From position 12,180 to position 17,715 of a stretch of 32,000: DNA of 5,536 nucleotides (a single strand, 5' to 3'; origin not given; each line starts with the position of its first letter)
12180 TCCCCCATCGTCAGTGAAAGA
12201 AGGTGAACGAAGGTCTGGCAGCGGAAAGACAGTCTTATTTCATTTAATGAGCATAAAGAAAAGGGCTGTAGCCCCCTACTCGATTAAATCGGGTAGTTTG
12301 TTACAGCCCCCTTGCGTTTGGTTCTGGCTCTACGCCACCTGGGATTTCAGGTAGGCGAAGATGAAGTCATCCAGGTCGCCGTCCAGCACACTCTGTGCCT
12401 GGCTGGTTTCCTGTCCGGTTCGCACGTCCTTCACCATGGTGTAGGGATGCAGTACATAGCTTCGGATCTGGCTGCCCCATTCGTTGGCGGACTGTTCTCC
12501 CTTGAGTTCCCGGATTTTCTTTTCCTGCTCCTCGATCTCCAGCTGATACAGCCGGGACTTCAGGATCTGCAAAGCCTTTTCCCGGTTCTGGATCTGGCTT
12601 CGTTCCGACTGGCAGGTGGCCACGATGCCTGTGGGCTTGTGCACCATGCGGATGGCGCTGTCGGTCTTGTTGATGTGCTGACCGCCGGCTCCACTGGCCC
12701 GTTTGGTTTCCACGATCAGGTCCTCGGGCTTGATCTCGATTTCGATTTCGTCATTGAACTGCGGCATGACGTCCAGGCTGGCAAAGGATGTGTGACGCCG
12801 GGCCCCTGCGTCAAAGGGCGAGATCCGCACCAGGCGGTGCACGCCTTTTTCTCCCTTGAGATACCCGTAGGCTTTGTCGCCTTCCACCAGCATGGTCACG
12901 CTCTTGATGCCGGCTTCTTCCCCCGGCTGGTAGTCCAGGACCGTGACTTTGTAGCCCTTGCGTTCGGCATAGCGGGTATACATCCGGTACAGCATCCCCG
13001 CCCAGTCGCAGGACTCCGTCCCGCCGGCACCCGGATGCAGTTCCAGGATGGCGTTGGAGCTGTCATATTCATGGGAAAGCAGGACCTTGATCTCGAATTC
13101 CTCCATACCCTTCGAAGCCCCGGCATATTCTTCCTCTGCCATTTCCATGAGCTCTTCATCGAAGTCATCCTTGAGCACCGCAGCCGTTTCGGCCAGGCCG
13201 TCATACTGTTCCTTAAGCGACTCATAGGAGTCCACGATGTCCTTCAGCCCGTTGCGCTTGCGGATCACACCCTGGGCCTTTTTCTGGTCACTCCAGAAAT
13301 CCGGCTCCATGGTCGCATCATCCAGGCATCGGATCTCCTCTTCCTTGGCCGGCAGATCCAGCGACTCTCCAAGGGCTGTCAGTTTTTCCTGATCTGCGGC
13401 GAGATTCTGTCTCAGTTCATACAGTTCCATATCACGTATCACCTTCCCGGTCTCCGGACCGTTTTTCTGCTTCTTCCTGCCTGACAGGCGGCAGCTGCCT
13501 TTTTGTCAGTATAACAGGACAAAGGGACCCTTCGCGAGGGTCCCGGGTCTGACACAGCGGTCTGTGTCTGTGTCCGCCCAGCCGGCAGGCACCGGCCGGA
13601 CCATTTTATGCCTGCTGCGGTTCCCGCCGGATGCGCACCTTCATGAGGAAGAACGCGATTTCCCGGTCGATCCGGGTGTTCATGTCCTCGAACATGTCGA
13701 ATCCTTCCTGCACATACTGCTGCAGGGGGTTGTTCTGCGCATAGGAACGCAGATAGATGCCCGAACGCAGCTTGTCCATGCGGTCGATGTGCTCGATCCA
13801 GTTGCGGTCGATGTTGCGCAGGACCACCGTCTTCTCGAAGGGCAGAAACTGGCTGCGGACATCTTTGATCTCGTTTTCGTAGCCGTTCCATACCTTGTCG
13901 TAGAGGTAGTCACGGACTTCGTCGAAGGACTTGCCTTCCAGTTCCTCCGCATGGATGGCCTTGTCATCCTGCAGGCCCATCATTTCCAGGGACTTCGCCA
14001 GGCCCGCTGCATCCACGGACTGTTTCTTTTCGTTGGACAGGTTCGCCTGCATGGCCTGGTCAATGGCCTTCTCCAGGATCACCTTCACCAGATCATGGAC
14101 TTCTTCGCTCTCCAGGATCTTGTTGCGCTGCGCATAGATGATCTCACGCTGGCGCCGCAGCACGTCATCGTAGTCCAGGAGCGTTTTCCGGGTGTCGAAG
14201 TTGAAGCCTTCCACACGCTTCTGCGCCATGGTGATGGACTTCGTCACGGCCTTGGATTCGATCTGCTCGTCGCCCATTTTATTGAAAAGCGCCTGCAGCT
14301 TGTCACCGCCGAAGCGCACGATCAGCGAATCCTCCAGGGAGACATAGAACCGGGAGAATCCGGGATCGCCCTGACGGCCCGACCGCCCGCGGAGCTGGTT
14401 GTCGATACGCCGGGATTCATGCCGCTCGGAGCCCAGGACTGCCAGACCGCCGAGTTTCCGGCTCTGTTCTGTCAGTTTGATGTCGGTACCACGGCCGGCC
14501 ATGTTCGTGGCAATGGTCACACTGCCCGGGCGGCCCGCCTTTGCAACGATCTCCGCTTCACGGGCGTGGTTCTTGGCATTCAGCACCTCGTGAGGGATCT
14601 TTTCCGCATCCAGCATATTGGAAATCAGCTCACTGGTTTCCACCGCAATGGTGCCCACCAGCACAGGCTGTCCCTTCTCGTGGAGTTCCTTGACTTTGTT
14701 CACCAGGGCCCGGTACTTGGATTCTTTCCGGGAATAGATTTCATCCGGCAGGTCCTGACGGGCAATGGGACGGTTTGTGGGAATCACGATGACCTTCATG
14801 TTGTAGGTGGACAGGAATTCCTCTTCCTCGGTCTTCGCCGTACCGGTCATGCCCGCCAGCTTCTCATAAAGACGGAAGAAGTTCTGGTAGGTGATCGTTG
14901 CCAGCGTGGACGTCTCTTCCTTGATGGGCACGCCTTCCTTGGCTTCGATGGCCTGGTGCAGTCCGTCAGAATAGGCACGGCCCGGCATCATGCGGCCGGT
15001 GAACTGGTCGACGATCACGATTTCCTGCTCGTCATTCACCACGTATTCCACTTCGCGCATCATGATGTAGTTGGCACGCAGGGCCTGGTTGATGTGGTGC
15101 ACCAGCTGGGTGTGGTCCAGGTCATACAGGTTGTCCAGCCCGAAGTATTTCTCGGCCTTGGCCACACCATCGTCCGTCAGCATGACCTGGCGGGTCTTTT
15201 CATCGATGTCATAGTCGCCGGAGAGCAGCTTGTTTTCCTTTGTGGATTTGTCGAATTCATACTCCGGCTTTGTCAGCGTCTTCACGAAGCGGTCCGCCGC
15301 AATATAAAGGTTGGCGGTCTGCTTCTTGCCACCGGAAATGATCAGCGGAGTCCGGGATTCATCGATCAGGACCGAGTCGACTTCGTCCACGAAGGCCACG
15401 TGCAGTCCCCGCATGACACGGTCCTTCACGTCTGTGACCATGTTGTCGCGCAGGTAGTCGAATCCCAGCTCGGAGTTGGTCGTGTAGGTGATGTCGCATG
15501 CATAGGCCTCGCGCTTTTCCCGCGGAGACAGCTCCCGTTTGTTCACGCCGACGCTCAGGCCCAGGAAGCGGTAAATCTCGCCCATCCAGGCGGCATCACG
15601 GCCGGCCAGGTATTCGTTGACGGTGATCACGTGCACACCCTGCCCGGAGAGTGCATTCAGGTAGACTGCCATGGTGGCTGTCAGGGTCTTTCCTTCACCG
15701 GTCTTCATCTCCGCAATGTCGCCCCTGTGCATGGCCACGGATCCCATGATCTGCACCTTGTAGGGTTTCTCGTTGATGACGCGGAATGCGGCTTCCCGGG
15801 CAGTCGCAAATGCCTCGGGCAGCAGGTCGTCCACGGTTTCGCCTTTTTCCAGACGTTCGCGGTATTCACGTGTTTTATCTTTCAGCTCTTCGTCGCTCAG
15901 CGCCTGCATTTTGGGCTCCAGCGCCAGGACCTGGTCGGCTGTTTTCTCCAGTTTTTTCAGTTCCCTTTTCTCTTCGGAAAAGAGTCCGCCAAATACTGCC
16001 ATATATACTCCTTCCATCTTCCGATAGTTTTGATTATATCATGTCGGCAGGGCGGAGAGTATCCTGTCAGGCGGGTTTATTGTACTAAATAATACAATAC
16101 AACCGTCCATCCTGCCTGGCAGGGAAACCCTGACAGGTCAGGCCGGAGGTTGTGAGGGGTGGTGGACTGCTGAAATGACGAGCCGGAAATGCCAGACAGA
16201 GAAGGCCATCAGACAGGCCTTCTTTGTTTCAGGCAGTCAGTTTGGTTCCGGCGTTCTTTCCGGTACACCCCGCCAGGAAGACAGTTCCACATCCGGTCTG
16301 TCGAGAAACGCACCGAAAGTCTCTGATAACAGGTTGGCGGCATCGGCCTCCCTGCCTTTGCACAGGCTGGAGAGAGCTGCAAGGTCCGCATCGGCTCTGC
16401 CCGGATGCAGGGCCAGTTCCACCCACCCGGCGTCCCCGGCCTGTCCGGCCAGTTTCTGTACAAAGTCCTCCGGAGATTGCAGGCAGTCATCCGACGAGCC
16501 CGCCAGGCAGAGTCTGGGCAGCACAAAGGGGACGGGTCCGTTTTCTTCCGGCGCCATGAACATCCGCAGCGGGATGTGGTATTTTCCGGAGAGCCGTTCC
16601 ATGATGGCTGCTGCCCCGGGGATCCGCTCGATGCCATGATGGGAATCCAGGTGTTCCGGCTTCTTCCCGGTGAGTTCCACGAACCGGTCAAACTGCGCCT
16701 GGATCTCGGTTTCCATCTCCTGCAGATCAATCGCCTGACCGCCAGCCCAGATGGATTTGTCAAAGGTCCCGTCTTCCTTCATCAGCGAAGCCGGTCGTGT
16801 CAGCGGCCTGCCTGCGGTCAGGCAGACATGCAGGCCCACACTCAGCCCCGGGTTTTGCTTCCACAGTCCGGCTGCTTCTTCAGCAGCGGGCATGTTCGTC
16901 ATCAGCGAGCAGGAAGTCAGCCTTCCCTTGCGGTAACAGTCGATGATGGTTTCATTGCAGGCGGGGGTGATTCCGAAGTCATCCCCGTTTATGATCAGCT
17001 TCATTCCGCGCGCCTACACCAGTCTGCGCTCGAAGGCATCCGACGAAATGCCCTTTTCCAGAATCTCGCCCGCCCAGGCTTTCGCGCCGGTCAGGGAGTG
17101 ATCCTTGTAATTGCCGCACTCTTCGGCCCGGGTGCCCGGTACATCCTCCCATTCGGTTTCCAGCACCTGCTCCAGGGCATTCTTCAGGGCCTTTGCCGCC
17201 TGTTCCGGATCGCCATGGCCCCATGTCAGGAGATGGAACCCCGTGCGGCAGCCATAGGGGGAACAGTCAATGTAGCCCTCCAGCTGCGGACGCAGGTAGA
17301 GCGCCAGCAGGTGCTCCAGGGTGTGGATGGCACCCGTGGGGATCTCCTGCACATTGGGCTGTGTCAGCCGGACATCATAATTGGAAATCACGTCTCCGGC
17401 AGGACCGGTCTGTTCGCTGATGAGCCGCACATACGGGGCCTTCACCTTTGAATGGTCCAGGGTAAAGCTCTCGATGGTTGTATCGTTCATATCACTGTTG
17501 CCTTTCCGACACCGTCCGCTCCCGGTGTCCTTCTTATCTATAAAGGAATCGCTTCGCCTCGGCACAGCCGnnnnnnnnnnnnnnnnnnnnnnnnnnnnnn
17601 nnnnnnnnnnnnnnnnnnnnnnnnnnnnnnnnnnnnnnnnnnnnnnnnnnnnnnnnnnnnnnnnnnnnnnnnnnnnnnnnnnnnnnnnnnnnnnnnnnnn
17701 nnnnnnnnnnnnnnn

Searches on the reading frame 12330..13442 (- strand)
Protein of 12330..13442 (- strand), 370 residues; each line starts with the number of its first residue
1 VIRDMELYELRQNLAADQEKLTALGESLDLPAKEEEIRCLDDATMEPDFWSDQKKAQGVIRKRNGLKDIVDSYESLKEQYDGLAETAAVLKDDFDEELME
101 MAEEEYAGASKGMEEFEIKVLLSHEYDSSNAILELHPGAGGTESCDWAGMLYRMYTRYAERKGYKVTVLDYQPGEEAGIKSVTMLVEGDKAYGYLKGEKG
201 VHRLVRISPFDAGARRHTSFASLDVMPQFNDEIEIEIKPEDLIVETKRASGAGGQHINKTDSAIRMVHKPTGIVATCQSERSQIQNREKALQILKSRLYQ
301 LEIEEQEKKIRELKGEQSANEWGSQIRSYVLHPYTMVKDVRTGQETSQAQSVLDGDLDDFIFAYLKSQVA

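Call 9: search_protein_families(library=pfam, proteins=[window:12330-13442:-], max_evalue=0.001)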
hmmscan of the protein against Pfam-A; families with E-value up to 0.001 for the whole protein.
window:12330-13442:- (370 aa): 2 families
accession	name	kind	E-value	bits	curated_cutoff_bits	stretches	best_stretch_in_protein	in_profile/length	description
PF03462.23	PCRF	-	6.6e-64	215.7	24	1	34-222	2-193/194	PCRF domain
PF00472.26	RF-1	-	2.1e-40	137.7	35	1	231-341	1-116/116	RF-1 domain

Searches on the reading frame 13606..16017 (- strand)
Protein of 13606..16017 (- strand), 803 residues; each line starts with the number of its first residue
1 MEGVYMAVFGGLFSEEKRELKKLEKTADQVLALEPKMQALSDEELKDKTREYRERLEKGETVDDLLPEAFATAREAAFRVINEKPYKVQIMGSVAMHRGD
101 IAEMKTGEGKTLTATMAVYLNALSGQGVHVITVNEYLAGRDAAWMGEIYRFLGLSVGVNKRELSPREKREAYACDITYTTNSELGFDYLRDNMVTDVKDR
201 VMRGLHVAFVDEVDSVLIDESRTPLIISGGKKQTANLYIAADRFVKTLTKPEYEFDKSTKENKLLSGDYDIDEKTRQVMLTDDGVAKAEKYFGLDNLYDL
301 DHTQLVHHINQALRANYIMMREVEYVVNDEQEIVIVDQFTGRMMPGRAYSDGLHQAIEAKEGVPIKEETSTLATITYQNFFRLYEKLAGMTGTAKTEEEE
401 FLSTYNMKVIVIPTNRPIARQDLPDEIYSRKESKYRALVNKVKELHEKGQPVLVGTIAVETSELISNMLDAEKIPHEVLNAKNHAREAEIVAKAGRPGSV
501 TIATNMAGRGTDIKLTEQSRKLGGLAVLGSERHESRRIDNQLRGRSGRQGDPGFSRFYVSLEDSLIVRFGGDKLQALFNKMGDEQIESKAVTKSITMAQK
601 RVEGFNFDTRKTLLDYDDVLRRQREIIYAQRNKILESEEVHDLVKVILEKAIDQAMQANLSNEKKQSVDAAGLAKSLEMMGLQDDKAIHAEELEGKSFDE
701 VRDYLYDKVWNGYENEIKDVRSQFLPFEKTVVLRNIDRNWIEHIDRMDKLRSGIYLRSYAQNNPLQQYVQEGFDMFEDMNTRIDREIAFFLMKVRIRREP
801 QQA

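Call 9: search_protein_families(library=pfam, proteins=[window:13606-16017:-], max_evalue=0.001)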
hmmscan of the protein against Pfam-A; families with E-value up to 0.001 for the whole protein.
window:13606-16017:- (803 aa): 4 families
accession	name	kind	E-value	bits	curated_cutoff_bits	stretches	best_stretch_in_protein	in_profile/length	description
PF07517.20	SecA_DEAD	-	1.1e-125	419.1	24.6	1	14-401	7-289/290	SecA DEAD-like domain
PF21090.3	P-loop_SecA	-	1.2e-74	250.9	27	2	417-518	1-102/205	SecA P-loop domain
PF07516.18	SecA_SW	-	3e-58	197.6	26.7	1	585-794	1-199/200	SecA Wing and Scaffold domain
PF01043.26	SecA_PP_bind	-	4.4e-40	137.1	23.5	1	234-358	2-110/110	SecA preprotein cross-linking domain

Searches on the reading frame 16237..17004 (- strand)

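Call 9: search_protein_families(library=pfam, proteins=[window:16237-17004:-], max_evalue=0.001)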
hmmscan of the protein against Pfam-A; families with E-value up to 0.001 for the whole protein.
window:16237-17004:- (255 aa): 1 family
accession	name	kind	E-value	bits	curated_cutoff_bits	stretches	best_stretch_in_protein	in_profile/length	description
PF04794.17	YdjC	-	2e-49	169.3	29.7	1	2-235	1-265/266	YdjC-like protein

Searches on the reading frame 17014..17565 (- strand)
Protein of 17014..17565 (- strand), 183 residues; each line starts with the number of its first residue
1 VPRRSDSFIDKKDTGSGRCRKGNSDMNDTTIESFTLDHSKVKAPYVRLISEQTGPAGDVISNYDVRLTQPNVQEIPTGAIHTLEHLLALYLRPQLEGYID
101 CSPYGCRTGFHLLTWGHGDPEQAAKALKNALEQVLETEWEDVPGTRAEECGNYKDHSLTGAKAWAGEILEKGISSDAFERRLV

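Call 9: search_protein_families(library=pfam, proteins=[window:17014-17565:-], max_evalue=0.001)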
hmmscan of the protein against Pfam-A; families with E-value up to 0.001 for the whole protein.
window:17014-17565:- (183 aa): 1 family
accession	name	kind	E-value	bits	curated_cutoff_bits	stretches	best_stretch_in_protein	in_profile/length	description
PF02664.20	LuxS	-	1.4e-49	168.2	27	1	31-174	2-150/154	S-Ribosylhomocysteinase (LuxS)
